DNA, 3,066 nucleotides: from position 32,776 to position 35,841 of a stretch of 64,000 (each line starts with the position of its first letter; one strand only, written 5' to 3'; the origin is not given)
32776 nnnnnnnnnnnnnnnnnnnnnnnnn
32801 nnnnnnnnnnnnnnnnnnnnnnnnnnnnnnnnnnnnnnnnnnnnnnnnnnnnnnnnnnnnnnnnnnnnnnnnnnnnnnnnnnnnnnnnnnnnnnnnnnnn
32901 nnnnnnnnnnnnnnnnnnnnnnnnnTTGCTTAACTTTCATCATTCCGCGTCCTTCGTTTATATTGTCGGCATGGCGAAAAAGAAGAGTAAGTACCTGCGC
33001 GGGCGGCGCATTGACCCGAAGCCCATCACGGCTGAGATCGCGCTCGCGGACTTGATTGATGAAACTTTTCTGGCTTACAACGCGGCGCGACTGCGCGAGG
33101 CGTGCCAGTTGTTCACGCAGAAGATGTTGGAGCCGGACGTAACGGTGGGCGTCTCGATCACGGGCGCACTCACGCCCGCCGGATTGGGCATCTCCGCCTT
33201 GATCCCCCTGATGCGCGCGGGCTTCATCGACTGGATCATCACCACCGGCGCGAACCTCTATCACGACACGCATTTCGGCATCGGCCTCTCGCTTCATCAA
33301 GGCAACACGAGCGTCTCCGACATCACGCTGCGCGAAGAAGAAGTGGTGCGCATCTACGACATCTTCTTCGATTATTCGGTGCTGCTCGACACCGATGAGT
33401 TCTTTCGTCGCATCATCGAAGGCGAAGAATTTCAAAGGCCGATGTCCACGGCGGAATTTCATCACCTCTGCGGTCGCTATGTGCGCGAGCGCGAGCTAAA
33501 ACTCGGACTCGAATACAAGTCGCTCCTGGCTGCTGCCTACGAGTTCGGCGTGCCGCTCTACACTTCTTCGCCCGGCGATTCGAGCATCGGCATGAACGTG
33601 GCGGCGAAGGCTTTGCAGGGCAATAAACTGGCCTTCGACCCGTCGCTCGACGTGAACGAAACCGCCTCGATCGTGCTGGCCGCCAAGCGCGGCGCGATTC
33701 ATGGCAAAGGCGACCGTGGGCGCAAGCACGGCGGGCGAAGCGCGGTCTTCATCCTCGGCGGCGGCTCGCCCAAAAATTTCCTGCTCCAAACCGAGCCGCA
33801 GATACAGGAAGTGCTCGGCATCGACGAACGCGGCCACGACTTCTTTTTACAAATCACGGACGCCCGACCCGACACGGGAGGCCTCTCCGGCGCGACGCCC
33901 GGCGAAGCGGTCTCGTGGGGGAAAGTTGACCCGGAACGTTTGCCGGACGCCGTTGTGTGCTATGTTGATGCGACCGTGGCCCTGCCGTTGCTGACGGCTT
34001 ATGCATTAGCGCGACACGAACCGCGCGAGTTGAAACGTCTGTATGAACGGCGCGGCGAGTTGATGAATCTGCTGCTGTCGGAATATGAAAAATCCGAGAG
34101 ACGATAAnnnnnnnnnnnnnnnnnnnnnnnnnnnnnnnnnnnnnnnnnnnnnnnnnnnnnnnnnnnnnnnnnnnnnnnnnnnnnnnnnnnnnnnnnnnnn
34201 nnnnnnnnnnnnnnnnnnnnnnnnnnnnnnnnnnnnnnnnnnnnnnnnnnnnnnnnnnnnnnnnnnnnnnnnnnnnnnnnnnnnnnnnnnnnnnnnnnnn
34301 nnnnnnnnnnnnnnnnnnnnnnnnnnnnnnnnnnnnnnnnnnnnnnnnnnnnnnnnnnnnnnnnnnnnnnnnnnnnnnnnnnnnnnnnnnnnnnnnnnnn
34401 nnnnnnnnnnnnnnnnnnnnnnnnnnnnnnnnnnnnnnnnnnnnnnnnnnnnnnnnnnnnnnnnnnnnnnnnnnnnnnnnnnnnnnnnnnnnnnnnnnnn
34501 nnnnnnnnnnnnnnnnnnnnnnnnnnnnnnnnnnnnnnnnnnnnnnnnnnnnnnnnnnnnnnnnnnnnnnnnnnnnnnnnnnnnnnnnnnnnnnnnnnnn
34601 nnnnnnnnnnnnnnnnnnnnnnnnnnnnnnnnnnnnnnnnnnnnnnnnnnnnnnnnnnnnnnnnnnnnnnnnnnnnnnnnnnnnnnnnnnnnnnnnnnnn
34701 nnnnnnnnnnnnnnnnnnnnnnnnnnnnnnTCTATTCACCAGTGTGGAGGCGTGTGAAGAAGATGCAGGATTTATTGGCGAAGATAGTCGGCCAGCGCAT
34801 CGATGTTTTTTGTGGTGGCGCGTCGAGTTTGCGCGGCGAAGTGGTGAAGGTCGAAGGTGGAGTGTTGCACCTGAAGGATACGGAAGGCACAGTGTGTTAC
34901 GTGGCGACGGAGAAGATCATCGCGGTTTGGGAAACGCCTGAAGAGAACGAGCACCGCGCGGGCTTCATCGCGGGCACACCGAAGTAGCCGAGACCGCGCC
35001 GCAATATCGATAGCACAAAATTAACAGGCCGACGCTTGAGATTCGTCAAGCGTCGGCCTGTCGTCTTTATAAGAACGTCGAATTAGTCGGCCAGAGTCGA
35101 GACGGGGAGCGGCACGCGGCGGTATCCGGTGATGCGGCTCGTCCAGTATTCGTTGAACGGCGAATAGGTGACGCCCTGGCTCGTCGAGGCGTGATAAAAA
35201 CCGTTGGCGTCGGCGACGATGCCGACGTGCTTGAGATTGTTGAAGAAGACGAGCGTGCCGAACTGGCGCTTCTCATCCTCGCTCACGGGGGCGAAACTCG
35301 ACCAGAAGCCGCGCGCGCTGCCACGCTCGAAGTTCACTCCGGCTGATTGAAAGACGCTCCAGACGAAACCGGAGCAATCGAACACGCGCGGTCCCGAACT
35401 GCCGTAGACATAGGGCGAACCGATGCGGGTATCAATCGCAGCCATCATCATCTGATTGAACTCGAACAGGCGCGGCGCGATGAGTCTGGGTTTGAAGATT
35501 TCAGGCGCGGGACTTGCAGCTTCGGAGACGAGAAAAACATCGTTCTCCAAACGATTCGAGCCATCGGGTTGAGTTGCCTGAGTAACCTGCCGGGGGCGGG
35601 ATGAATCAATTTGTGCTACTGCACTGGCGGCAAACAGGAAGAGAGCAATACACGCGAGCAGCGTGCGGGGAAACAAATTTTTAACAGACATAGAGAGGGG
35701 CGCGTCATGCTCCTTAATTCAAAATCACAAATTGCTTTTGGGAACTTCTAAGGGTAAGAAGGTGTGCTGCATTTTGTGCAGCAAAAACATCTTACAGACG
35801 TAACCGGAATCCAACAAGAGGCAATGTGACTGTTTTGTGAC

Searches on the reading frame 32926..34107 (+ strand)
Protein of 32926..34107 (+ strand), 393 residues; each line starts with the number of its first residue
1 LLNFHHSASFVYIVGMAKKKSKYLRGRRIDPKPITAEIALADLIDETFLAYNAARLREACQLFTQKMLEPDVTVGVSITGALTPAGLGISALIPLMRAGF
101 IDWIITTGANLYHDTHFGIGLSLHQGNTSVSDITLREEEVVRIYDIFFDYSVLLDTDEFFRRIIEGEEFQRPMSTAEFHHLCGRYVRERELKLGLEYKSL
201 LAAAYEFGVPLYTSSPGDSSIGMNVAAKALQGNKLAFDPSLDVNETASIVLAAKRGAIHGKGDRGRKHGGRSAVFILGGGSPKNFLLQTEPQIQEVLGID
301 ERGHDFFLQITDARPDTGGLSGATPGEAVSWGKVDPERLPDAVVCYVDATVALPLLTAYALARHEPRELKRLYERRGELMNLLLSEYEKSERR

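Call 37: search_protein_families(library=pfam, proteins=[window:32926-34107:+], max_evalue=0.00001)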
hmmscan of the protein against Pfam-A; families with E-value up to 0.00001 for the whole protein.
window:32926-34107:+ (393 aa): 1 family
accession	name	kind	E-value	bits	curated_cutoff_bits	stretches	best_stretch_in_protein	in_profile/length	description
PF01916.23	DS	-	1.7e-64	218.4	27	1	50-359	10-287/288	Deoxyhypusine synthase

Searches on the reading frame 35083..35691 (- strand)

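Call 74: search_protein_families(library=pfam, proteins=[window:35083-35691:-], max_evalue=0.0001)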
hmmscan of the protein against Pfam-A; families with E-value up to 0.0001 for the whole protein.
window:35083-35691:- (202 aa): 1 family
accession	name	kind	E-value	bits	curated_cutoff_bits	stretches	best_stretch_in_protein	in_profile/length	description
PF00877.26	NLPC_P60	-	1.6e-19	70.3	23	1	91-192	1-105/105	NlpC/P60 family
